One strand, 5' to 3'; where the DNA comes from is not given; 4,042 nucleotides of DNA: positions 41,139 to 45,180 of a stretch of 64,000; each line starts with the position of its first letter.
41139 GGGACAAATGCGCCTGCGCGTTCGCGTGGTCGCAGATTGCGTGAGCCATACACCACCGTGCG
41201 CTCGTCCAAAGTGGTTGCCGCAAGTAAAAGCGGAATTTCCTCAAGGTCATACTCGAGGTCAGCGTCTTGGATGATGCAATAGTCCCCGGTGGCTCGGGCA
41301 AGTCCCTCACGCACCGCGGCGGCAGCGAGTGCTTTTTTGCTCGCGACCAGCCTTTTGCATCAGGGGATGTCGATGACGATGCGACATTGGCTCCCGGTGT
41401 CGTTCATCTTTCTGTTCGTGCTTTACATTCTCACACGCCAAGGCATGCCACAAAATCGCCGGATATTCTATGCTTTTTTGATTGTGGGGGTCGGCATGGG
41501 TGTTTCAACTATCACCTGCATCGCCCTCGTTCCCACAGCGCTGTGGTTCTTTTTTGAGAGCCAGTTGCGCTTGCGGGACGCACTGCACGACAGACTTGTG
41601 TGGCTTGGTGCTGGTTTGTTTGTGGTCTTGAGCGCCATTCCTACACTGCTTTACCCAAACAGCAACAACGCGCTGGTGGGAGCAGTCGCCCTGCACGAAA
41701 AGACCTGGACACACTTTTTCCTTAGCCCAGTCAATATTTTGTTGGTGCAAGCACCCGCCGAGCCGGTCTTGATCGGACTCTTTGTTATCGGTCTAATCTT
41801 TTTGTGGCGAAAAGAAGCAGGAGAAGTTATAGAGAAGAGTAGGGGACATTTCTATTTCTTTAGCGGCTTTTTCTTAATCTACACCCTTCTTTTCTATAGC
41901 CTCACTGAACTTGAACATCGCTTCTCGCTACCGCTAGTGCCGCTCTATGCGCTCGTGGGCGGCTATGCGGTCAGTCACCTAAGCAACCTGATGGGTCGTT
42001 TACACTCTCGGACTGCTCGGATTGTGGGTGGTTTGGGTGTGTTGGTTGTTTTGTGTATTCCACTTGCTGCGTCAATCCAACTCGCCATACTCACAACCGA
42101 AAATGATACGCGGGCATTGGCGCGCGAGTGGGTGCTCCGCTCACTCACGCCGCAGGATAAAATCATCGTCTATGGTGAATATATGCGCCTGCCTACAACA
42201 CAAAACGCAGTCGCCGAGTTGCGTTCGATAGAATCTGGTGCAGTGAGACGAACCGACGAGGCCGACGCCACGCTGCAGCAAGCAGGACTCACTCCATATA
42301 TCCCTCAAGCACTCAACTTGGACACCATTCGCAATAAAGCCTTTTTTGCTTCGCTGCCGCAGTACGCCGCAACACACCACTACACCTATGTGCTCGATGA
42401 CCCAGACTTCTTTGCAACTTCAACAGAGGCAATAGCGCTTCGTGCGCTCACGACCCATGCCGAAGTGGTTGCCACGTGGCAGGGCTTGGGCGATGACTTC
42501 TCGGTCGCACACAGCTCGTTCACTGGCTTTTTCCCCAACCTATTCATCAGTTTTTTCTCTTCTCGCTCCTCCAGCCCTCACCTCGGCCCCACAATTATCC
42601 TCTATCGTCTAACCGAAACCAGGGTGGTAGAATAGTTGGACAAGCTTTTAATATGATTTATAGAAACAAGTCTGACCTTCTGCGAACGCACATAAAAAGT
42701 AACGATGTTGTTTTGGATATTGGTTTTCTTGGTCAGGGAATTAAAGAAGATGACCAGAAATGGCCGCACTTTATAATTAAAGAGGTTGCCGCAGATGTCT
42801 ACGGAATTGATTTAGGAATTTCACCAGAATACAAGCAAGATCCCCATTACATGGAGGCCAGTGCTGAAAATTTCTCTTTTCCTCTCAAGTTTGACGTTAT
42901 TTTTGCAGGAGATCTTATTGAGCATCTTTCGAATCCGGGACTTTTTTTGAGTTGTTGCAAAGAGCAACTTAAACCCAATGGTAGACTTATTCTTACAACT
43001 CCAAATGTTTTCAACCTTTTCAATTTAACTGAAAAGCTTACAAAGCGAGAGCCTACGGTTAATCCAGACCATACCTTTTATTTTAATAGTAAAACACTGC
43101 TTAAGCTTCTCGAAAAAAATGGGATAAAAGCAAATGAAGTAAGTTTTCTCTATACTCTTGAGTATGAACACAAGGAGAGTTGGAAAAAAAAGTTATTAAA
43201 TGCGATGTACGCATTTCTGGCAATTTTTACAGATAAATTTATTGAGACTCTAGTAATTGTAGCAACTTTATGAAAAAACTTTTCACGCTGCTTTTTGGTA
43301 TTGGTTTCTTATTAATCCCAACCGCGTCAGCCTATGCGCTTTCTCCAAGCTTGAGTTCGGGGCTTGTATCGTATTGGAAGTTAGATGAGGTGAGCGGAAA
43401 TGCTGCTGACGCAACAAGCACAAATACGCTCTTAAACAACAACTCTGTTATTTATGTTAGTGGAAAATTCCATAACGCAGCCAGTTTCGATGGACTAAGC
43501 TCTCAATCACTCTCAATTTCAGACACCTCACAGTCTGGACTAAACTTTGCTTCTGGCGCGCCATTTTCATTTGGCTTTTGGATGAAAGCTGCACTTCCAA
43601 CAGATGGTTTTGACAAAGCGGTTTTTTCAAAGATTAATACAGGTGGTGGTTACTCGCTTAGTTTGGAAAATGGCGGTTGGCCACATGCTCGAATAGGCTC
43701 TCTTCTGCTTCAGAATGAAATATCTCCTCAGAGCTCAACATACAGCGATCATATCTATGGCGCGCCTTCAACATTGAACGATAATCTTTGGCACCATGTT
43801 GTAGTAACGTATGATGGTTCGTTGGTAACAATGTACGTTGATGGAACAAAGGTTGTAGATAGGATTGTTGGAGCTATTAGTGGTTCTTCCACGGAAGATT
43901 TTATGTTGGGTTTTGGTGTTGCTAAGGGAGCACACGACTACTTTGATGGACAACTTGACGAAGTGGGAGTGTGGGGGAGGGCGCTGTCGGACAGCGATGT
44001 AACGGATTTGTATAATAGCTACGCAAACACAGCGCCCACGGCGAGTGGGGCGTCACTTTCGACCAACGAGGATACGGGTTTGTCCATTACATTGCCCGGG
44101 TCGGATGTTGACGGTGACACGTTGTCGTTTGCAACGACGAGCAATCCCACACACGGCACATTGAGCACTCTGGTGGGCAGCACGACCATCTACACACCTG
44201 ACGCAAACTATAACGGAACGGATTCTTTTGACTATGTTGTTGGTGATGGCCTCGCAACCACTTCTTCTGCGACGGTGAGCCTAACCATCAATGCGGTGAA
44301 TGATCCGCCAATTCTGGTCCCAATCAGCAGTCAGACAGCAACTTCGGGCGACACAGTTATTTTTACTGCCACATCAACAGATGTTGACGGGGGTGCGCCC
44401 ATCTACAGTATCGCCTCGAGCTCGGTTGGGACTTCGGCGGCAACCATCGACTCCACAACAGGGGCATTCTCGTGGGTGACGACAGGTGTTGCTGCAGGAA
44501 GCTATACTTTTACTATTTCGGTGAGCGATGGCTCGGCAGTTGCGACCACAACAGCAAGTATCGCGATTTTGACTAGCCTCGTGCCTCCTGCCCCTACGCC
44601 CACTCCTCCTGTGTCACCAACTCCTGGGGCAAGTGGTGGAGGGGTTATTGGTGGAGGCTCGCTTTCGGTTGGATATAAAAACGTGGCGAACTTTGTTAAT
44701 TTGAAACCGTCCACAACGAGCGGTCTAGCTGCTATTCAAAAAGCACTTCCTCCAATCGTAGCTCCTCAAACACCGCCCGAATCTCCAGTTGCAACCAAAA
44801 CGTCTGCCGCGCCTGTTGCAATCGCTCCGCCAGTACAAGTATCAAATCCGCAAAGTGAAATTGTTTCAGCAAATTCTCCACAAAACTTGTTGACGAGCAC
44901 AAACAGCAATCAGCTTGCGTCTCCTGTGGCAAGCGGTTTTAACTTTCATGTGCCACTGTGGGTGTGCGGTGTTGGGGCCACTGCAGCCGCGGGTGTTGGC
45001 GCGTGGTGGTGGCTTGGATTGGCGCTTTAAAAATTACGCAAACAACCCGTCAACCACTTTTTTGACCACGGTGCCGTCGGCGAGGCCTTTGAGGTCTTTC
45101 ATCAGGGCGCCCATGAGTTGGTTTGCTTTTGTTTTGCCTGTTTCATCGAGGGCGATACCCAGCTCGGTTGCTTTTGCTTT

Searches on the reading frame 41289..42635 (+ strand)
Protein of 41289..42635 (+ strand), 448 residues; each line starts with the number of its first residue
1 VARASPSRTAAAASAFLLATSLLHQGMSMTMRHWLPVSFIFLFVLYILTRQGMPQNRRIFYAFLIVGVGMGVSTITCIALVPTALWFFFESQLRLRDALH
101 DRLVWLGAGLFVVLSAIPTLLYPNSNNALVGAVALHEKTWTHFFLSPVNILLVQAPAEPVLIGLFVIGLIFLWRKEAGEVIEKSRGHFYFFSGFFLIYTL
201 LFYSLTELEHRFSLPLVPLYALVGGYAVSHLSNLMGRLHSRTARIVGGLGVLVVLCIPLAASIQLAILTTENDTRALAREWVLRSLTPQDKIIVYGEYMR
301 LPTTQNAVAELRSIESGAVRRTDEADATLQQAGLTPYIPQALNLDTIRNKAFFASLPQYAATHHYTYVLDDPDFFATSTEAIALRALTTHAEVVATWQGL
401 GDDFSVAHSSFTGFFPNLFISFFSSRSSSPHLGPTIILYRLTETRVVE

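Call 50: search_protein_families(library=pfam, proteins=[window:41289-42635:+], max_evalue=0.01)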
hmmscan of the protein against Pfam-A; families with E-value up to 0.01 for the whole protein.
window:41289-42635:+ (448 aa): 1 family
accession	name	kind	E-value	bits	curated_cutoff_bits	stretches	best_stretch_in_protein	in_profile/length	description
PF13231.12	PMT_2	-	0.0056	17.4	26.1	1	2-121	43-159/160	Dolichyl-phosphate-mannose-protein mannosyltransferase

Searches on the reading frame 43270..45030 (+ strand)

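Call 50: search_protein_families(library=pfam, proteins=[window:43270-45030:+], max_evalue=0.01)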
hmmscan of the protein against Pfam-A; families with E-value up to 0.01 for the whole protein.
window:43270-45030:+ (586 aa): 7 families
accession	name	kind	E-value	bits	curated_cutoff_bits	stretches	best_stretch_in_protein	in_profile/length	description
PF17963.7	Big_9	-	1.6e-20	74.2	23.6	2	253-339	1-89/89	Bacterial Ig domain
PF13385.13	Laminin_G_3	-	1.2e-19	71.4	27.6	1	92-244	13-150/151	Concanavalin A-like lectin/glucanases superfamily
PF17892.7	Cadherin_5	-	3.4e-16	59.3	26.5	1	253-341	2-98/98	Cadherin-like domain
PF17803.7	Cadherin_4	-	7.4e-14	52.5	25.1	2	252-299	10-62/71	Bacterial cadherin-like domain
PF05345.18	He_PIG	-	2.7e-07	31.4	24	1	346-431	1-91/96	Putative Ig domain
PF02210.31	Laminin_G_2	-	1.8e-05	25.6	22.9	1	156-231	39-120/126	Laminin G domain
PF00054.30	Laminin_G_1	-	0.0021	18.7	24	1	164-197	45-78/131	Laminin G domain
